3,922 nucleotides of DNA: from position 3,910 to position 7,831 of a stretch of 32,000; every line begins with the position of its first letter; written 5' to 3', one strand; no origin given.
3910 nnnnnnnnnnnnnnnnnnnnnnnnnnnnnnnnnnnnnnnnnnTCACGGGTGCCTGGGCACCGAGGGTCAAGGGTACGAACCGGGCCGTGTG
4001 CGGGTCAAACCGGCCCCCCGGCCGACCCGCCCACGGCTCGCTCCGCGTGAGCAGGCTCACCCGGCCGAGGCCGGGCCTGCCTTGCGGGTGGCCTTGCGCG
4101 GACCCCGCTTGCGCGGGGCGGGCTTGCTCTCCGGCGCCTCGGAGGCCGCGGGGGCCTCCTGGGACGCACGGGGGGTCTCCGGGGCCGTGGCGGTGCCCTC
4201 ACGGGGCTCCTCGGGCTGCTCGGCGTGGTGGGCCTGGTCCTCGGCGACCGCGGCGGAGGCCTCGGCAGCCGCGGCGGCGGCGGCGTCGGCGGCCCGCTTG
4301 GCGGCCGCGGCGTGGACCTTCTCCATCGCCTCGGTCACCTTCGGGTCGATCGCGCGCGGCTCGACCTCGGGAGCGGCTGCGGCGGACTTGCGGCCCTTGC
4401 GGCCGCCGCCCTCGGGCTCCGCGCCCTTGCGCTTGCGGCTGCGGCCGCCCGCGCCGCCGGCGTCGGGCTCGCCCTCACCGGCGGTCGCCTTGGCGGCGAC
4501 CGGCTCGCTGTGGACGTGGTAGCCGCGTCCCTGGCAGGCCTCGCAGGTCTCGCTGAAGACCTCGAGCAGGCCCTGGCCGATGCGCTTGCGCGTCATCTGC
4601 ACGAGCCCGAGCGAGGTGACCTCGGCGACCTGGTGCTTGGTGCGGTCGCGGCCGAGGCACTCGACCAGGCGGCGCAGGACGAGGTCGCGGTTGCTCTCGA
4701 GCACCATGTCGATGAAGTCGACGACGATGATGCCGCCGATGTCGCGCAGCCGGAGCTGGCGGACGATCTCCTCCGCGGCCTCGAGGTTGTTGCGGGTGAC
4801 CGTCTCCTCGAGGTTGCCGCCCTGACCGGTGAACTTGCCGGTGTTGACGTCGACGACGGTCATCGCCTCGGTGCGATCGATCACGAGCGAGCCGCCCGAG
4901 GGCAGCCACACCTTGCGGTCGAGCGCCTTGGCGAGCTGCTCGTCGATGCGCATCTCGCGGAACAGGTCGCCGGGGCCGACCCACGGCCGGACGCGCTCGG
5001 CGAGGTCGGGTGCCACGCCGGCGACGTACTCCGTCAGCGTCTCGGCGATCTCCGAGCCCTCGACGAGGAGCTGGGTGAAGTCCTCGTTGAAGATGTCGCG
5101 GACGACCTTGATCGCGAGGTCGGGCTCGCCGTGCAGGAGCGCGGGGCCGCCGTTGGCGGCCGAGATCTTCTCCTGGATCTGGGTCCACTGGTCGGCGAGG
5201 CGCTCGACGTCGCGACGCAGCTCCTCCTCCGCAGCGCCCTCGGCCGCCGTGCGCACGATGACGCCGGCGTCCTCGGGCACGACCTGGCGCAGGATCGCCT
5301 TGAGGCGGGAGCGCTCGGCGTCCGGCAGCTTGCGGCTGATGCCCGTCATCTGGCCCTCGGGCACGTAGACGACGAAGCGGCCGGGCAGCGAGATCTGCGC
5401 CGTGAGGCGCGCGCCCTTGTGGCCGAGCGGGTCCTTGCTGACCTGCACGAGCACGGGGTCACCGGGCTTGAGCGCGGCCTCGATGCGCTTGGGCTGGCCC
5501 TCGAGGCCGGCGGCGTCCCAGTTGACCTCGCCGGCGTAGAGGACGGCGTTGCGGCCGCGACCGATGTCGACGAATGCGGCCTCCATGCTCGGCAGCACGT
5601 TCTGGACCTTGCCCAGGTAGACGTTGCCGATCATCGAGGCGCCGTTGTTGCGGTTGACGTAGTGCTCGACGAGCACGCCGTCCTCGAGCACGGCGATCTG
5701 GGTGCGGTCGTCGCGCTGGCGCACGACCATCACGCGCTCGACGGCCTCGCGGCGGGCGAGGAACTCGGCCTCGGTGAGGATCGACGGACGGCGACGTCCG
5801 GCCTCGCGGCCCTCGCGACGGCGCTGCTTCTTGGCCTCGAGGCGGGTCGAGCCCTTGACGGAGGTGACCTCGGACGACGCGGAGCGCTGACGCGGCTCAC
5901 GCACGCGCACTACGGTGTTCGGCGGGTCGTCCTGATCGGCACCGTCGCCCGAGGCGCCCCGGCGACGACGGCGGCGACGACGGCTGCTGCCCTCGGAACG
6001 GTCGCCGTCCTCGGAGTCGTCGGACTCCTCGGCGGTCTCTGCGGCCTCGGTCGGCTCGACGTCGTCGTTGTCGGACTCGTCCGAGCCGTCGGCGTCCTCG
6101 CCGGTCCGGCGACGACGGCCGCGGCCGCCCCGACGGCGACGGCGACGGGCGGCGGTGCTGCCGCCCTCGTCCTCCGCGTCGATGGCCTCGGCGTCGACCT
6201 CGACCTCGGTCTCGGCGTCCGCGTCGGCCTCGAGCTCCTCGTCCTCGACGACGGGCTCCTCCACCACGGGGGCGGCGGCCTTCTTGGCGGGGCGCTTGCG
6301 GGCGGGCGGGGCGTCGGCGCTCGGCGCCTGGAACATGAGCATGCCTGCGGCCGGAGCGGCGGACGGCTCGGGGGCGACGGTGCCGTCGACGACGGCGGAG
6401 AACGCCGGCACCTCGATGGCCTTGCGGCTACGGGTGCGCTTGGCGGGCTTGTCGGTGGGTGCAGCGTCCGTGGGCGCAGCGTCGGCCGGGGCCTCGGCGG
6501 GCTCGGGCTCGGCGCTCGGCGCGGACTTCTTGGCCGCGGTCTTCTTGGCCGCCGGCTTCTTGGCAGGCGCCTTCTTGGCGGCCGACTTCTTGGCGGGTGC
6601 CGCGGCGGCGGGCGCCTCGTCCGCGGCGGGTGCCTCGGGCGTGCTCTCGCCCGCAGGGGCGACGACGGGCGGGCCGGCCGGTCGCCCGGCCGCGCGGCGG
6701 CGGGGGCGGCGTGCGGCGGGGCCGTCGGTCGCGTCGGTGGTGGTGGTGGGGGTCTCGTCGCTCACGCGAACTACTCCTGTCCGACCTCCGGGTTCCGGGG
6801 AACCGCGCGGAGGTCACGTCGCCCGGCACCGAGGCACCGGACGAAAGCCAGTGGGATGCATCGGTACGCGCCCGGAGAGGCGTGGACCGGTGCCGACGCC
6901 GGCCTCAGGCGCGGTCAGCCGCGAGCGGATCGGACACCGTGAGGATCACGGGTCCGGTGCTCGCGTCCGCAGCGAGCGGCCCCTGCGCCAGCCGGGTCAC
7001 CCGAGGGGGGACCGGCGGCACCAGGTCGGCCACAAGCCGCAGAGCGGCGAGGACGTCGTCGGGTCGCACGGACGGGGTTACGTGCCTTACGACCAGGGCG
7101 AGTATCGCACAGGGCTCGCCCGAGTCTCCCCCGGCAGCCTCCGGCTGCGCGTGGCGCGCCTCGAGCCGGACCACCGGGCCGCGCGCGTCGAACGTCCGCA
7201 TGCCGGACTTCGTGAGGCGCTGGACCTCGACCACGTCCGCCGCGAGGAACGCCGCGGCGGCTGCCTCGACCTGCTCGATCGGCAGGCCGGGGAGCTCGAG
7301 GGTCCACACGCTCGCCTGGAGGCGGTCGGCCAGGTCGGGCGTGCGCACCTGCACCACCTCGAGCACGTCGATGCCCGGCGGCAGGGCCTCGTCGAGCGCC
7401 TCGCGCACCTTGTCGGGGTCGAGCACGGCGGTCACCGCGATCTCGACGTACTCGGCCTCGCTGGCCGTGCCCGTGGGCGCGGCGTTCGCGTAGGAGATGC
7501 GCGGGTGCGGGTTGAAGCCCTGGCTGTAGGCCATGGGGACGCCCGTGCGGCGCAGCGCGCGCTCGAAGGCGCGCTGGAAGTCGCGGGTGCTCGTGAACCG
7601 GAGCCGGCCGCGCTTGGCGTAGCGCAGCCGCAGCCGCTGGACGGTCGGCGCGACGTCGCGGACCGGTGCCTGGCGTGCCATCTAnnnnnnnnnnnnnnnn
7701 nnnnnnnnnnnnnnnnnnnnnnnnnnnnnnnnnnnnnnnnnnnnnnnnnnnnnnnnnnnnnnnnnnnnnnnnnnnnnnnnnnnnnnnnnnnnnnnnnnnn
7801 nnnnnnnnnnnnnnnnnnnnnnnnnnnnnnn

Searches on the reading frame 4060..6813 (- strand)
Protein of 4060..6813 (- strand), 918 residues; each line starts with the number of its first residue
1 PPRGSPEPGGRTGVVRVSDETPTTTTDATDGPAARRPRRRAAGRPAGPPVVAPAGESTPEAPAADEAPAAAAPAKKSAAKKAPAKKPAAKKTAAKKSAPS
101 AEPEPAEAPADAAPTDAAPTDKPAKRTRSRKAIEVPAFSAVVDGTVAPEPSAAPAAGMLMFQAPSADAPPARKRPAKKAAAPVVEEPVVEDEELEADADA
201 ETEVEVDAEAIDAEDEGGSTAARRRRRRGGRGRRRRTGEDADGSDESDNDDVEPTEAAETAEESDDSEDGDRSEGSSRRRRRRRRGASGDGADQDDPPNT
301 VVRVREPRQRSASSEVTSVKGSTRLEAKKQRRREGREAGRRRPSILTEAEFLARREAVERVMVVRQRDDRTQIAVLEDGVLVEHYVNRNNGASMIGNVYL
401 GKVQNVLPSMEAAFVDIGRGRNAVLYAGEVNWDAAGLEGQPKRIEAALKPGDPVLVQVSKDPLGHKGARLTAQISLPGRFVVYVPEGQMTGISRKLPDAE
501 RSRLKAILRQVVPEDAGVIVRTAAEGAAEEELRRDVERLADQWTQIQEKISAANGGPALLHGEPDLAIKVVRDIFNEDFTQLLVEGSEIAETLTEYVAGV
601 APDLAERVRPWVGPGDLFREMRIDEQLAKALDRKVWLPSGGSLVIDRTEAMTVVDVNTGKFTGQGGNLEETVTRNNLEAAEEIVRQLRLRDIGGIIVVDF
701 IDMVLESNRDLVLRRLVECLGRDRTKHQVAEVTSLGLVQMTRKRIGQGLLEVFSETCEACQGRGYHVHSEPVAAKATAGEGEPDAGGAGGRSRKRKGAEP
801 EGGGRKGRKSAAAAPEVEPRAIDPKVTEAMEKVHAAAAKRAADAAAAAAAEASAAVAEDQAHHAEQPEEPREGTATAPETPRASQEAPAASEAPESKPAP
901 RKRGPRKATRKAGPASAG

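Call 39: search_protein_families(library=pfam, proteins=[window:4060-6813:-], max_evalue=0.0001)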
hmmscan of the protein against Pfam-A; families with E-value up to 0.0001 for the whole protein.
window:4060-6813:- (918 aa): 1 family
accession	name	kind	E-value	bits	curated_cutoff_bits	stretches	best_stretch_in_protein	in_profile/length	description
PF10150.14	RNase_E_G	-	5.3e-100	334.7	25.5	1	475-744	1-269/270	Ribonuclease E/G family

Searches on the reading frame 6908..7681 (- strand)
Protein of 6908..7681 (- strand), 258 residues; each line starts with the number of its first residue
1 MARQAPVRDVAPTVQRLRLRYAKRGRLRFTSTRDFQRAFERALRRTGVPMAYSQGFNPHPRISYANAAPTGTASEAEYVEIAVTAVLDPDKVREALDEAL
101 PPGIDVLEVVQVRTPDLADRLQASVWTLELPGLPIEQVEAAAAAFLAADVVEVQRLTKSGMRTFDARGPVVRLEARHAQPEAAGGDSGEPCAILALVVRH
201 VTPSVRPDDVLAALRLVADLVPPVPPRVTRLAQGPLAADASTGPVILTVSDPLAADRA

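Call 39: search_protein_families(library=pfam, proteins=[window:6908-7681:-], max_evalue=0.0001)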
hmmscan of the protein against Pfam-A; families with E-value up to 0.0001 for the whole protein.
window:6908-7681:- (258 aa): 1 family
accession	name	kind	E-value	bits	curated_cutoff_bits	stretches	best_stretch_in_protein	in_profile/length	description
PF10105.14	DUF2344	-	3.4e-51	174.1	23.8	1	16-207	1-176/176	Uncharacterized protein conserved in bacteria (DUF2344)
